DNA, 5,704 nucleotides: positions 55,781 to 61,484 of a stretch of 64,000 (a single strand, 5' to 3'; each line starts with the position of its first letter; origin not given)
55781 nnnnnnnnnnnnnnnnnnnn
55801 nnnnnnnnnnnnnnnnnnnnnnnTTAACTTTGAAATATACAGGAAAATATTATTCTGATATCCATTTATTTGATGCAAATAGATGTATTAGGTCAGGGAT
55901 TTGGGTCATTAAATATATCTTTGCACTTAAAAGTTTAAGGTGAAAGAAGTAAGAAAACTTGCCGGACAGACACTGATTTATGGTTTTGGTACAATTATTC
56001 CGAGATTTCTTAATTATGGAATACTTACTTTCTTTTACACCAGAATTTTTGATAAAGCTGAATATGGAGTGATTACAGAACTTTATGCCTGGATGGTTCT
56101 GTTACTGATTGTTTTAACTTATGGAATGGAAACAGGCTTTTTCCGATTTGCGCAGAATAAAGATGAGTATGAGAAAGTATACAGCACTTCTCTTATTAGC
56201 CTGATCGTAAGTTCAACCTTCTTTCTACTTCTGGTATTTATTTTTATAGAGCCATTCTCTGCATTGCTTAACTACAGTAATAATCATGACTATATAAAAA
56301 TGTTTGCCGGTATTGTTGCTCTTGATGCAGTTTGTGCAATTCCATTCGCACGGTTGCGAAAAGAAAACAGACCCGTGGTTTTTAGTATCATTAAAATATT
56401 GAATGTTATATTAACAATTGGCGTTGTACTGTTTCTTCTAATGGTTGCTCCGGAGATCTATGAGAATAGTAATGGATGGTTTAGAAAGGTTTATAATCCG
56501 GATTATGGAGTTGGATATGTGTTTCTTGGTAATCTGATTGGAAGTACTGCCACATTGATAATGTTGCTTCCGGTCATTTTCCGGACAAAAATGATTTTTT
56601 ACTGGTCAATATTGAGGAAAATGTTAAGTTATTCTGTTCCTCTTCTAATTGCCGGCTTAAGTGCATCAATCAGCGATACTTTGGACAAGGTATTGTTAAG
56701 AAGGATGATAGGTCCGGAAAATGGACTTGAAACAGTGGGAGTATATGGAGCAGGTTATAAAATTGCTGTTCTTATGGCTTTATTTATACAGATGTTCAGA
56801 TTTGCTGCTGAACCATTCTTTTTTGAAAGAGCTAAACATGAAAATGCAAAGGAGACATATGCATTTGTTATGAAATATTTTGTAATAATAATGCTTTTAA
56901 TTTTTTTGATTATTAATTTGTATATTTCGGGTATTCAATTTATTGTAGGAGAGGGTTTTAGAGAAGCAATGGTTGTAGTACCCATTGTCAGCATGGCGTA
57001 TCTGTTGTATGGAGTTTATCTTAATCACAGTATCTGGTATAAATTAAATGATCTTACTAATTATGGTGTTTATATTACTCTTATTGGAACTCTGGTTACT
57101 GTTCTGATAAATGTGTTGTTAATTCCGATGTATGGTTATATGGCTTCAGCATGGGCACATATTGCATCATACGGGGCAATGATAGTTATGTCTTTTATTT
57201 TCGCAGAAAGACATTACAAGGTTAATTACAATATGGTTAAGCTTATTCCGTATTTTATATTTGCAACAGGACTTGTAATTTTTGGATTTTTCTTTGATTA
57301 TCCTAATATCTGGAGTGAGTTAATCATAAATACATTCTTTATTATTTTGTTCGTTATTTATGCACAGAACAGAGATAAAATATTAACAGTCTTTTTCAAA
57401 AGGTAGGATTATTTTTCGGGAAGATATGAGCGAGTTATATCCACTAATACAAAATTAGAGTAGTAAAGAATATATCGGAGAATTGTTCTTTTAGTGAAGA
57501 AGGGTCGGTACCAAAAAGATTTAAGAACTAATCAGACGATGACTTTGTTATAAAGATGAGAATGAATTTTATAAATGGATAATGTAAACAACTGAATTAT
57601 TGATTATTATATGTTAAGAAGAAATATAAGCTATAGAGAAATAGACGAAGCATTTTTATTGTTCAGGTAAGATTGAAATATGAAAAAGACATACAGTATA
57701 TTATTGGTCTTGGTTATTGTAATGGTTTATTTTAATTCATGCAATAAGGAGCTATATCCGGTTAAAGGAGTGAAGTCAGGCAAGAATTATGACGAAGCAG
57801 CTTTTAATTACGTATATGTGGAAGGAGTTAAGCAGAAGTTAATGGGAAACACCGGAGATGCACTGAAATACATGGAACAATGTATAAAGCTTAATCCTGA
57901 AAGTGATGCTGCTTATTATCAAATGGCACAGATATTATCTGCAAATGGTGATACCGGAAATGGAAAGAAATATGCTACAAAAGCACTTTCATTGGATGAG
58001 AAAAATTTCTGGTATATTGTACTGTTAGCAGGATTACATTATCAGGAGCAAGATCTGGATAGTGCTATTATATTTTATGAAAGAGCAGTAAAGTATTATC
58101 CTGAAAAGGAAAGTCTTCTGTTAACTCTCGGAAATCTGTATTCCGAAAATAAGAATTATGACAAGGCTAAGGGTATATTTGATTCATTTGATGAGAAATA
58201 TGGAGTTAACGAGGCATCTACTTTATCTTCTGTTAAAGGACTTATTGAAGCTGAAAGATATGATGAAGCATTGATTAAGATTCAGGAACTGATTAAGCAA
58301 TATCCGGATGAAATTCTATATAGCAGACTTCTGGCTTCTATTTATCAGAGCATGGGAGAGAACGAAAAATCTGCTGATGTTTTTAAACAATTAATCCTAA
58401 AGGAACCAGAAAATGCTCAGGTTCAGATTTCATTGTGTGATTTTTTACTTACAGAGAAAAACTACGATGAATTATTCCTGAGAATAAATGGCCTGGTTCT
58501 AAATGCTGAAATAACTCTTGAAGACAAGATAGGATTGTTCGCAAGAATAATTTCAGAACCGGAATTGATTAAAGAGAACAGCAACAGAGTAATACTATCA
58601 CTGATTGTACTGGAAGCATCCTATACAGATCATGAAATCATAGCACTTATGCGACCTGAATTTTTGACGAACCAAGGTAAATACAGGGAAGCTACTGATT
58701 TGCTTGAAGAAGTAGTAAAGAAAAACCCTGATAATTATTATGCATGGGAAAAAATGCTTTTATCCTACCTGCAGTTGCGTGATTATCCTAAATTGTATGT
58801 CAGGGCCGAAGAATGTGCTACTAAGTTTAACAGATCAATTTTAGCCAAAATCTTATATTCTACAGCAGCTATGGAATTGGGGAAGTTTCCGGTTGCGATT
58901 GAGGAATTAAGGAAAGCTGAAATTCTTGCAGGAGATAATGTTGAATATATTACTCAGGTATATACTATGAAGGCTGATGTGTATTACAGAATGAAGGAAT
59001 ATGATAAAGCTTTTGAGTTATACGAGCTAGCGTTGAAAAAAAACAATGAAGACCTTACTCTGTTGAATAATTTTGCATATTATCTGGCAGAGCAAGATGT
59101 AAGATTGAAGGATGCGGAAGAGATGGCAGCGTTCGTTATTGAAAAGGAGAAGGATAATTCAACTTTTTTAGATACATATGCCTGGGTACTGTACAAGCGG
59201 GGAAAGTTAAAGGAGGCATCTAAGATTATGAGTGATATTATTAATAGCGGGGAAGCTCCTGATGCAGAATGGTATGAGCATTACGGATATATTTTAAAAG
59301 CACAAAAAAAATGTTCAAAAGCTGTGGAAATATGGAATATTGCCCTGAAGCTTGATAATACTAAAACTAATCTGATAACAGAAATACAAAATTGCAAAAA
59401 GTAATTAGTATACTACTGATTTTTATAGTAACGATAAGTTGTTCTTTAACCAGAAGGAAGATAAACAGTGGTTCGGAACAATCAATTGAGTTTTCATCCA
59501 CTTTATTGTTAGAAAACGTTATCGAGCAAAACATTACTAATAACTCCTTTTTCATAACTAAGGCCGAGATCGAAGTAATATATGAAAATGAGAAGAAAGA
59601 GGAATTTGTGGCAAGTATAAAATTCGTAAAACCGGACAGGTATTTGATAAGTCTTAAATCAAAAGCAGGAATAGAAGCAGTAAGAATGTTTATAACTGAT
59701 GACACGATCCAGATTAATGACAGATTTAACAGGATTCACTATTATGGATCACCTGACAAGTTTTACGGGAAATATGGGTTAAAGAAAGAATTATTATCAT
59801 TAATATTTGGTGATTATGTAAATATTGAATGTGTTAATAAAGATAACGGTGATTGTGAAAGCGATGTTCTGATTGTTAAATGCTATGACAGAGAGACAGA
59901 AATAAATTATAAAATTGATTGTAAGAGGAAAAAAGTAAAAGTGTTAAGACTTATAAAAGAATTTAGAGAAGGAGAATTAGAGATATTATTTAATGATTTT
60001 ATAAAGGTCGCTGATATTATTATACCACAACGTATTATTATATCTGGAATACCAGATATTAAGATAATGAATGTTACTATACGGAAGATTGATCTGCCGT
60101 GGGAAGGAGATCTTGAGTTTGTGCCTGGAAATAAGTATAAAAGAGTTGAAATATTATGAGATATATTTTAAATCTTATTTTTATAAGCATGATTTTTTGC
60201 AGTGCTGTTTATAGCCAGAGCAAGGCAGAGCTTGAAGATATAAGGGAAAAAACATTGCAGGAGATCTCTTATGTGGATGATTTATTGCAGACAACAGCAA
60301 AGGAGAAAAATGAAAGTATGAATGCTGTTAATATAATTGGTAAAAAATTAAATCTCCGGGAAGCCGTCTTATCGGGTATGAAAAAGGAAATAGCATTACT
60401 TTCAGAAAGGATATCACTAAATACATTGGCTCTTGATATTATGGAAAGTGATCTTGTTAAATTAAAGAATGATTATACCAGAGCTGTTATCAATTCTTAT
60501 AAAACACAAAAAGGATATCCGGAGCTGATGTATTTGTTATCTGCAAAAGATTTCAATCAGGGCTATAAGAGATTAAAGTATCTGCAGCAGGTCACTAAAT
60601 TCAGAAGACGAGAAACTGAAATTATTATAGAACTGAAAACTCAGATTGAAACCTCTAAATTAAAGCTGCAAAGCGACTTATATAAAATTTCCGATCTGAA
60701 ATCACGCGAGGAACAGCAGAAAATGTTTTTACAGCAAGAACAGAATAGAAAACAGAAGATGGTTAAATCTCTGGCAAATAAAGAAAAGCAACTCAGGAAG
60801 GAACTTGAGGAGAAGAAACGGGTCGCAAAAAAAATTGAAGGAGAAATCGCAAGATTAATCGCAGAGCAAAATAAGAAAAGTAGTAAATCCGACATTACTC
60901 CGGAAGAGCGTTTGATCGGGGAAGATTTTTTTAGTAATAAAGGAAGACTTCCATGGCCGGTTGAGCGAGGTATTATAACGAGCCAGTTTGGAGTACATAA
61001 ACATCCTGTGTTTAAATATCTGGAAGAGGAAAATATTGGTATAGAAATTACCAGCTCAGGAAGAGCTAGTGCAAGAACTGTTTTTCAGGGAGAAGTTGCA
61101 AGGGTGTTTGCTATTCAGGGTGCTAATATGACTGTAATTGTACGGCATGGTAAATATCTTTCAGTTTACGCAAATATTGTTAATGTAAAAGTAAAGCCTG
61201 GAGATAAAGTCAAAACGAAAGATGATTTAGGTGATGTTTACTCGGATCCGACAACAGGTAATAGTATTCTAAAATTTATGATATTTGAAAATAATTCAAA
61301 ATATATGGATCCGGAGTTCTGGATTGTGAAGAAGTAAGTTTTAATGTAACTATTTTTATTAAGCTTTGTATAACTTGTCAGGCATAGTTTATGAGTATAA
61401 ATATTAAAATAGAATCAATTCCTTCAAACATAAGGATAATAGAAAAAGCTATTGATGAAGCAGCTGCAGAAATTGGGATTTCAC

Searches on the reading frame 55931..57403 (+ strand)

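Call 25: search_protein_families(library=pfam, proteins=[window:55931-57403:+], max_evalue=0.001)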
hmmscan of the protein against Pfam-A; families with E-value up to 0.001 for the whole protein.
window:55931-57403:+ (491 aa): 2 families
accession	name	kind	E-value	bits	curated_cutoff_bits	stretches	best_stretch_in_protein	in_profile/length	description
PF01943.22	Polysacc_synt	-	1.1e-12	48.4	28.2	1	15-298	6-271/274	Polysaccharide biosynthesis protein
PF13440.11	Polysacc_synt_3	-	7.8e-10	38.9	23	1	37-171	3-134/293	Polysaccharide biosynthesis protein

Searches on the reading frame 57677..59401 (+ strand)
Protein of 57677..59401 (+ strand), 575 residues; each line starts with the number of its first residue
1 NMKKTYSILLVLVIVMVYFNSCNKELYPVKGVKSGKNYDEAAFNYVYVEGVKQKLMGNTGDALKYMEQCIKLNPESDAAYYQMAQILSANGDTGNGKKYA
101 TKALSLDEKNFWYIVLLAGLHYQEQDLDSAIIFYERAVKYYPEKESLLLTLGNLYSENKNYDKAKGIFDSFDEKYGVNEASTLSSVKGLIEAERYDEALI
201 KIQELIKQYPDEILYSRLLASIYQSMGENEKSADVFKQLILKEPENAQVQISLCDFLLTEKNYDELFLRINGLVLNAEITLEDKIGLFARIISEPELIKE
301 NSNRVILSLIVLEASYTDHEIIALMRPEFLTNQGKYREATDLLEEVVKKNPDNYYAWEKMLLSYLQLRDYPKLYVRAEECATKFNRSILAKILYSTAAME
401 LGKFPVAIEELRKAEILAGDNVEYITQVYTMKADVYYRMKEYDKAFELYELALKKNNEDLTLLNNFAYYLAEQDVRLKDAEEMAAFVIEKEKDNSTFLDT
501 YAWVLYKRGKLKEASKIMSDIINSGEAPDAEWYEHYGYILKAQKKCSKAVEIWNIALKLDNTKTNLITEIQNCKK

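Call 25: search_protein_families(library=pfam, proteins=[window:57677-59401:+], max_evalue=0.001)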
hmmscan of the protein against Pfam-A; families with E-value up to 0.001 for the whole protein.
window:57677-59401:+ (575 aa): 27 families (the best 25 are shown)
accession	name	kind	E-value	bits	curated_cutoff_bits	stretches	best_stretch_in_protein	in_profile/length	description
PF07719.23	TPR_2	-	5.6e-31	104.5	27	1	428-458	3-33/34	Tetratricopeptide repeat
PF13428.12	TPR_14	-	9.3e-31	103.6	23.5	0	429-467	4-42/44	Tetratricopeptide repeat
PF14559.12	TPR_19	-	1.1e-29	103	25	2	122-170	2-50/68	Tetratricopeptide repeat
PF13432.12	TPR_16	-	4.3e-22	78.6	32.7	0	332-371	9-48/65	Tetratricopeptide repeat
PF13174.12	TPR_6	-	1.3e-19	69.8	26.3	0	118-143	7-32/33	Tetratricopeptide repeat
PF13181.12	TPR_8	-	5e-18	64.1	25.7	1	79-110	3-34/34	Tetratricopeptide repeat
PF13424.12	TPR_12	-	9.7e-18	64.6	30.1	0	396-454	11-73/77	Tetratricopeptide repeat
PF00515.34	TPR_1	-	5.4e-16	58.1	27.8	1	428-456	3-31/34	Tetratricopeptide repeat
PF13431.12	TPR_17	-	1.1e-15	56.9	24.4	1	66-93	2-29/34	Tetratricopeptide repeat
PF25064.1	ARM_TT21_5th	-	2.2e-15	57.4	27.8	0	5-86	34-115/117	TT21 fifth ARM repeats domain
PF23914.1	TPR_CcmH_CycH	-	5.8e-15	55.9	42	1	56-145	63-155/158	Cytochrome c-type biogenesis protein H TPR domain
PF12895.13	ANAPC3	-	3.4e-14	53.3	27.2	1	125-200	3-77/82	Anaphase-promoting complex, cyclosome, subunit 3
PF24575.1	TPR_Slam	-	5.6e-12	46.4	35.2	0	204-264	39-98/104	Surface lipoprotein assembly modifier, N-terminal TPR repeats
PF13176.12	TPR_7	-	6.1e-12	45.1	27.9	0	218-246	4-34/36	Tetratricopeptide repeat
PF22860.2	DUF7017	-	1.1e-11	45.4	27.5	1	328-413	9-96/141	Domain of unknown function (DUF7017)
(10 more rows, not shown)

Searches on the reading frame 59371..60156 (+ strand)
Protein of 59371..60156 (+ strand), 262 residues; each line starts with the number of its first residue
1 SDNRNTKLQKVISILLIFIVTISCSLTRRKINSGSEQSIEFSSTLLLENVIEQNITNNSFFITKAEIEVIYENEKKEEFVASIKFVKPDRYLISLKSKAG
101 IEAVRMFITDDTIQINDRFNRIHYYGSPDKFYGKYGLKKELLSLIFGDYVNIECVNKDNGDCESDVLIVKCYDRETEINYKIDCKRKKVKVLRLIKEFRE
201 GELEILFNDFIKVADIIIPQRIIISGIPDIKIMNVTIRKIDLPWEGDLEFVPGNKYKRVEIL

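Call 25: search_protein_families(library=pfam, proteins=[window:59371-60156:+], max_evalue=0.001)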
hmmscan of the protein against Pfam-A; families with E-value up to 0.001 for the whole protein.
window:59371-60156:+ (262 aa): 1 family
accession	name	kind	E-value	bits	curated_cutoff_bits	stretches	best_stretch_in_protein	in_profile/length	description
PF14125.13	DUF4292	-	4.8e-13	49.7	23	1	64-258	8-208/209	Domain of unknown function (DUF4292)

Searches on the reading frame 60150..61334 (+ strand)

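Call 25: search_protein_families(library=pfam, proteins=[window:60150-61334:+], max_evalue=0.001)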
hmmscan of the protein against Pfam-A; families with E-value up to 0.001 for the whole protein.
window:60150-61334:+ (395 aa): 1 family
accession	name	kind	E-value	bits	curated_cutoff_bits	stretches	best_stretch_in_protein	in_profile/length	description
PF01551.29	Peptidase_M23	-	1.9e-10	41.2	28.7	1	297-388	5-96/96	Peptidase family M23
